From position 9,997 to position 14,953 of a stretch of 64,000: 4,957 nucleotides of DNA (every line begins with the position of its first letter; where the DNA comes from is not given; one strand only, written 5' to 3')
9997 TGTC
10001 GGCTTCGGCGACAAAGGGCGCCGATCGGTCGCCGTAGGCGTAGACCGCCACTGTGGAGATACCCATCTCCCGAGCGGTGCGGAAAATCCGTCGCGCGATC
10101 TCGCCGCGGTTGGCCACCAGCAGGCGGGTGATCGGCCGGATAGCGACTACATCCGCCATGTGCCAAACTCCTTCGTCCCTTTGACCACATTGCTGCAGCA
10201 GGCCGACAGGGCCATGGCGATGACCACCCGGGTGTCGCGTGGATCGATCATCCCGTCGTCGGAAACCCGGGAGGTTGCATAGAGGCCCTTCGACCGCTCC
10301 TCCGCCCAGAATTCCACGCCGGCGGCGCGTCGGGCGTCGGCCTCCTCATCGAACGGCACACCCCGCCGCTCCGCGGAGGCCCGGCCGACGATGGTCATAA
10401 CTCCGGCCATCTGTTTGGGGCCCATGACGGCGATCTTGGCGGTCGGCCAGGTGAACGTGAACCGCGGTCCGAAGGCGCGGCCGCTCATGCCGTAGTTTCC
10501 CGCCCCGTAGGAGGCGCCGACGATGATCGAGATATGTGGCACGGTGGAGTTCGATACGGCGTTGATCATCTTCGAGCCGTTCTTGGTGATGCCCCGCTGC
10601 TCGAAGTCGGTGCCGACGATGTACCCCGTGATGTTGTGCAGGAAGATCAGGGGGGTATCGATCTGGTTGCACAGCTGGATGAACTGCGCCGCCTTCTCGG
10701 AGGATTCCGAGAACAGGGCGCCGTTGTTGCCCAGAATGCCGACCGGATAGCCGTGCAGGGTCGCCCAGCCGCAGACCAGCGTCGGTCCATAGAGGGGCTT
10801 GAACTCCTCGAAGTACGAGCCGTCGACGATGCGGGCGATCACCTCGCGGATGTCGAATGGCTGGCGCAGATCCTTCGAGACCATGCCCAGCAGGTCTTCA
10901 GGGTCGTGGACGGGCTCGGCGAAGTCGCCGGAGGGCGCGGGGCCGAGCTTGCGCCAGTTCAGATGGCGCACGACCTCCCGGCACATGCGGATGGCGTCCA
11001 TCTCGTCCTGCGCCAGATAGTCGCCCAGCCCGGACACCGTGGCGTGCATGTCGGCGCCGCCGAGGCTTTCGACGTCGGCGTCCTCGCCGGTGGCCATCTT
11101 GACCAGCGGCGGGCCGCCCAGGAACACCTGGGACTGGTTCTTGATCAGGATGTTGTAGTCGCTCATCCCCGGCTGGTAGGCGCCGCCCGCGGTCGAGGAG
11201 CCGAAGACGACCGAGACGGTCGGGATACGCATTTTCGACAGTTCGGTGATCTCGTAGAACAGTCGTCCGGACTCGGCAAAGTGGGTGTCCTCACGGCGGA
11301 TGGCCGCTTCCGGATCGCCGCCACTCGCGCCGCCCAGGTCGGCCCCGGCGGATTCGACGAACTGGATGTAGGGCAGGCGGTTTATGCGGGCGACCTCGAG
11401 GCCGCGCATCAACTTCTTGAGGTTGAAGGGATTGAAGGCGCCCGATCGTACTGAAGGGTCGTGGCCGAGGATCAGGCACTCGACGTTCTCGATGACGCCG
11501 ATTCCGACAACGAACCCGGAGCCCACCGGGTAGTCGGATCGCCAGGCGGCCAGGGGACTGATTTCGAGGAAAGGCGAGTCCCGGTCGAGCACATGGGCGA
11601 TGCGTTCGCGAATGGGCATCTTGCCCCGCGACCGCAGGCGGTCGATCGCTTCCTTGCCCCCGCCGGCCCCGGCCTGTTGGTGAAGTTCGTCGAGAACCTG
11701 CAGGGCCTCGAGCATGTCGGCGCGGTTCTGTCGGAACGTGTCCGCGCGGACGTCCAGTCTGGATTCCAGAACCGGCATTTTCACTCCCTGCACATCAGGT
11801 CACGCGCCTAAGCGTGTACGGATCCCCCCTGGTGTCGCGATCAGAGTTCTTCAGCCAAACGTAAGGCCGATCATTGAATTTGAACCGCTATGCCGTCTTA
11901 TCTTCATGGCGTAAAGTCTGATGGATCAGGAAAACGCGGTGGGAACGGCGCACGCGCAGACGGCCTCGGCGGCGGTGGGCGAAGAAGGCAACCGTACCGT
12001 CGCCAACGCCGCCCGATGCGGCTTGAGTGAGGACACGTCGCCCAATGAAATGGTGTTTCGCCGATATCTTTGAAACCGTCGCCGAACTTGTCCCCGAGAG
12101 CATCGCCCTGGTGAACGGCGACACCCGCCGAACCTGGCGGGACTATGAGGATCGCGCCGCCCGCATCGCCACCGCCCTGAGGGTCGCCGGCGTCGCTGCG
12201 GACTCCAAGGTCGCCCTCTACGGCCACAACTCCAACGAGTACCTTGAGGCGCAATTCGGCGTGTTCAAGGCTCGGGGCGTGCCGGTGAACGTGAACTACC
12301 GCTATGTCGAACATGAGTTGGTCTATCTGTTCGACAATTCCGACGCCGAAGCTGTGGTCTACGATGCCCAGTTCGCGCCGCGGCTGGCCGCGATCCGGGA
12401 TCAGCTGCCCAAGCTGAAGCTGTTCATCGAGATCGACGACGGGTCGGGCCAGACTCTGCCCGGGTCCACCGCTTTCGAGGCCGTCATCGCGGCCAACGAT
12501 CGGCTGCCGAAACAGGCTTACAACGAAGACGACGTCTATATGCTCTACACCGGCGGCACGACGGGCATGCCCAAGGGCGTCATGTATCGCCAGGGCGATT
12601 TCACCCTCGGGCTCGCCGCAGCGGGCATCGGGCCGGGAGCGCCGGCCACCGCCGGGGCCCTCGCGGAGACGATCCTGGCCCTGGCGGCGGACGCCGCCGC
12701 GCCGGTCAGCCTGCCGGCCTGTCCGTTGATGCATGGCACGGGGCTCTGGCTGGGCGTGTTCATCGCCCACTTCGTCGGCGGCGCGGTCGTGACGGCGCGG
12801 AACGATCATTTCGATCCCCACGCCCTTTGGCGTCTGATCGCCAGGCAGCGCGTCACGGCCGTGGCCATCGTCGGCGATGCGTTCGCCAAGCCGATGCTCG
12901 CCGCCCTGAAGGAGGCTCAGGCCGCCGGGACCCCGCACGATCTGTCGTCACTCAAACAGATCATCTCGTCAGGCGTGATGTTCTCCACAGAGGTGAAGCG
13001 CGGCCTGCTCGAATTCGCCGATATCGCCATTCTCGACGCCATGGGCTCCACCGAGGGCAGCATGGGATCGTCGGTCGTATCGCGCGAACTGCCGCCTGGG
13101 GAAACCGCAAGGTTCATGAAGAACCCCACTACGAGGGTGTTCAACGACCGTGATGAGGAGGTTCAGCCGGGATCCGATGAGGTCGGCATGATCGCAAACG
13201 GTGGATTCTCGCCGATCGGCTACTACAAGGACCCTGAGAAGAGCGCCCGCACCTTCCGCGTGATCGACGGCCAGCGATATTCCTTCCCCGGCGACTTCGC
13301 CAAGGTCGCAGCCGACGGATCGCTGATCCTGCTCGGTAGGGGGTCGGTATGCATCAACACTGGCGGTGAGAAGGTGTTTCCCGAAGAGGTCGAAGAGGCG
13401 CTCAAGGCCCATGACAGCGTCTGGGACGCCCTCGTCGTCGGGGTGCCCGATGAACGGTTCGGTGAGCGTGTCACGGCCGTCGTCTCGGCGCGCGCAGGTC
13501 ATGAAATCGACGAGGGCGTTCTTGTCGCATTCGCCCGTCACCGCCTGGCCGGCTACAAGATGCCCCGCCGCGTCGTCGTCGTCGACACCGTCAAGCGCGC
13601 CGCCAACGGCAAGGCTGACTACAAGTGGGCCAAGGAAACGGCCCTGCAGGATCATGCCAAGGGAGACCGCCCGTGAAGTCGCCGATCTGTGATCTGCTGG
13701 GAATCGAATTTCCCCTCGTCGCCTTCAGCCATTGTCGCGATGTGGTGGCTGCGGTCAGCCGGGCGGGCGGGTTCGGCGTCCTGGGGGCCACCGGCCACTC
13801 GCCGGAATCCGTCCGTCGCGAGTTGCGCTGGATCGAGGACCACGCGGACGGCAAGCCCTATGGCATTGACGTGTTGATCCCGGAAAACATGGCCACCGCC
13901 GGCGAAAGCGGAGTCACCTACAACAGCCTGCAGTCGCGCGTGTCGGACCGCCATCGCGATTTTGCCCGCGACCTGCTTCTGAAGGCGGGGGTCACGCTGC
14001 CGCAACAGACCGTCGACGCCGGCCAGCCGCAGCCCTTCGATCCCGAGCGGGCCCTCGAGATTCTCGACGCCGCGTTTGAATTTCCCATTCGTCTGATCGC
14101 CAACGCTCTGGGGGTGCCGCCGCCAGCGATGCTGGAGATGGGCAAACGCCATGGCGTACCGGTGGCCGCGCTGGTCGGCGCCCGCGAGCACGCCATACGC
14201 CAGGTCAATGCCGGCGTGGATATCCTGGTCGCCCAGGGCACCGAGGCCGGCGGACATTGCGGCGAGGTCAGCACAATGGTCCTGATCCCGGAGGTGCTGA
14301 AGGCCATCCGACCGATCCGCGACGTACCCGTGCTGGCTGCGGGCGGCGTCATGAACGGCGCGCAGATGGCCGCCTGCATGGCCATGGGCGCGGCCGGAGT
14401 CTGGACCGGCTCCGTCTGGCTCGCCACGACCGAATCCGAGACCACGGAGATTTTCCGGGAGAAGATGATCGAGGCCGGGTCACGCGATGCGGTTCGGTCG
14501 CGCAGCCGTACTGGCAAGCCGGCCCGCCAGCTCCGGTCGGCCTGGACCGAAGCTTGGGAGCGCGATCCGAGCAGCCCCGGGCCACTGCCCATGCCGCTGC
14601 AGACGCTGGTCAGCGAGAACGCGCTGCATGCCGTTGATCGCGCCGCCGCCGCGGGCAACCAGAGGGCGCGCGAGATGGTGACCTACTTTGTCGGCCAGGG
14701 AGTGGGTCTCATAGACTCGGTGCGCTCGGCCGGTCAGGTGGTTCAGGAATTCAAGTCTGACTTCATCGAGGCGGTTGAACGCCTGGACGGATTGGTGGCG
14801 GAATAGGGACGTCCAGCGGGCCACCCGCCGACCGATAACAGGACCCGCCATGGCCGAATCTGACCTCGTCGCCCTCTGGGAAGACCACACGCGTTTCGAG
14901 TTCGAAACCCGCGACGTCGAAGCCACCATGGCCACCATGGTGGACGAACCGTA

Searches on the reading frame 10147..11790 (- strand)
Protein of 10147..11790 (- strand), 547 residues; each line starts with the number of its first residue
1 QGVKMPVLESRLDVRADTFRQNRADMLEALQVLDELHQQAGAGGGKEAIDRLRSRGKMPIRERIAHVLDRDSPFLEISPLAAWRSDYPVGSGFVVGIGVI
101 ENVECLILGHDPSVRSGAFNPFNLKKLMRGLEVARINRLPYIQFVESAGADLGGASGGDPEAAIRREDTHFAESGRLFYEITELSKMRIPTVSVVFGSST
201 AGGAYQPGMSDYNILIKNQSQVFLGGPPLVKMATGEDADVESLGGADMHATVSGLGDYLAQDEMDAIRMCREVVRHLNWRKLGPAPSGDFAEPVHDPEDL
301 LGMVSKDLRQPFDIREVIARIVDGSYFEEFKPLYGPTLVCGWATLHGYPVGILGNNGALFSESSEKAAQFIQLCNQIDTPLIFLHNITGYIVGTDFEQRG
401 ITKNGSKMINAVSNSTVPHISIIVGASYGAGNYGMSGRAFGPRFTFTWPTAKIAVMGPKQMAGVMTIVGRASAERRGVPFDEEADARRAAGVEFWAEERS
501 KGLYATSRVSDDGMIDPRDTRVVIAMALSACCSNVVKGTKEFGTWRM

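Call 77: search_protein_families(library=pfam, proteins=[window:10147-11790:-], max_evalue=0.00001)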
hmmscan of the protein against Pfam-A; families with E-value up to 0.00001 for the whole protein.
window:10147-11790:- (547 aa): 2 families
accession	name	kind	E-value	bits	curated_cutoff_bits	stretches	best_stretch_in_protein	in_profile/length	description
PF01039.27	Carboxyl_trans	-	1.3e-120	403.8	22.3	1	53-536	3-483/493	Carboxyl transferase domain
PF03255.19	ACCA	-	1.3e-10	41.4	23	0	362-430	131-199/310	Acetyl co-enzyme A carboxylase carboxyltransferase-like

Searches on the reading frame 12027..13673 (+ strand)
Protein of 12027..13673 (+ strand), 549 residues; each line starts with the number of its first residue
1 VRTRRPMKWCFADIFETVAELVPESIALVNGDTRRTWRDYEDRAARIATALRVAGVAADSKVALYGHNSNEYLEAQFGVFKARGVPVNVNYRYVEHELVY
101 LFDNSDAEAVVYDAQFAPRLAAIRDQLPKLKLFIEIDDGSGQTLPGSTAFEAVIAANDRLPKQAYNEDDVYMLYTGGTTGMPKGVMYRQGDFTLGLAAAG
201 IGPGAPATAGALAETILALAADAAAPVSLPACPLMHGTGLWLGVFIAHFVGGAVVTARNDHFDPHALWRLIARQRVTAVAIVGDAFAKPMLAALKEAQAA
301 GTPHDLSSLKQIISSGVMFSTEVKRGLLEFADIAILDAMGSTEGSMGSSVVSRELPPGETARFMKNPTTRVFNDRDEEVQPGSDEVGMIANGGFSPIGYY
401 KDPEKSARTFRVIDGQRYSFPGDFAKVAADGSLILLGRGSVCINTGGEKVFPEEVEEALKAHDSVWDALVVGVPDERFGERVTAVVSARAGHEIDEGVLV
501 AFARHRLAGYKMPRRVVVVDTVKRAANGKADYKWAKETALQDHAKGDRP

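Call 77: search_protein_families(library=pfam, proteins=[window:12027-13673:+], max_evalue=0.00001)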
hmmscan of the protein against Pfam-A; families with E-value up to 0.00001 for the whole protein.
window:12027-13673:+ (549 aa): 2 families
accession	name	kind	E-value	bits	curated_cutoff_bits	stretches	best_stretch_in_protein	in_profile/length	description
PF00501.34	AMP-binding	-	2.9e-56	191.4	29.9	1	15-389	1-372/384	AMP-binding enzyme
PF13193.12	AMP-binding_C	-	3.4e-14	54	24.5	1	454-529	1-76/76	AMP-binding enzyme C-terminal domain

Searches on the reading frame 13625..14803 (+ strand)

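Call 77: search_protein_families(library=pfam, proteins=[window:13625-14803:+], max_evalue=0.00001)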
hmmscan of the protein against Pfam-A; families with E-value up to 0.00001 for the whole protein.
window:13625-14803:+ (393 aa): 2 families
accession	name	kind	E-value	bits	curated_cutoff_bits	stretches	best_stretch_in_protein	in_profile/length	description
PF03060.21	NMO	-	1.9e-45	156.1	28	1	23-376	6-328/331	Nitronate monooxygenase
PF00478.31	IMPDH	-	1.5e-06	27.9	25.6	0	221-278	196-252/345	IMP dehydrogenase / GMP reductase domain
